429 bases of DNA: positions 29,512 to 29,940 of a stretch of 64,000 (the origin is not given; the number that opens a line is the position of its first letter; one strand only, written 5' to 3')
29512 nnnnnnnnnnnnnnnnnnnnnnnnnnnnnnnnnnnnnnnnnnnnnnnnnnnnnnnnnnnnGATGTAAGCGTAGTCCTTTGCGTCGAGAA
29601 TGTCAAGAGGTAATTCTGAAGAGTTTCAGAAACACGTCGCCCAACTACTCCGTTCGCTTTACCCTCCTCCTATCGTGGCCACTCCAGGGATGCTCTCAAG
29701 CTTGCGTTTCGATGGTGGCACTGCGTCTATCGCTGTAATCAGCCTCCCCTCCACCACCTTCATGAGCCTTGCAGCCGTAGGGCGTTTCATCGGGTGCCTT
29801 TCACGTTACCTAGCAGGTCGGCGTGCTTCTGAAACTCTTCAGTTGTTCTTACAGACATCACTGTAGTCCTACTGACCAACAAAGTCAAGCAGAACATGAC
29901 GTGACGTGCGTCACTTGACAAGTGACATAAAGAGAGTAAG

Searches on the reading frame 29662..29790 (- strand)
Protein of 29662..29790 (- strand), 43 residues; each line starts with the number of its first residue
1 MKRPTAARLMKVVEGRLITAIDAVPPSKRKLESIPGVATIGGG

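Call 61: search_protein_families(library=phrogs, proteins=[window:29662-29790:-], max_evalue=0.01)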
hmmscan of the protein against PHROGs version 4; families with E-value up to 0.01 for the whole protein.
seq(43 aa): 0 families

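Call 77: find_homologous_proteins(query=window:29662-29790:-, max_evalue=1)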
Query seq(43 aa) (43 aa): 1 proteins with E <= 1 among 1 candidates.
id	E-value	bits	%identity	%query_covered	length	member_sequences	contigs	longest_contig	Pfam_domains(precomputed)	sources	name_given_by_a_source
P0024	1.8e-12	63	100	79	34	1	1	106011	-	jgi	jgi:hypothetical protein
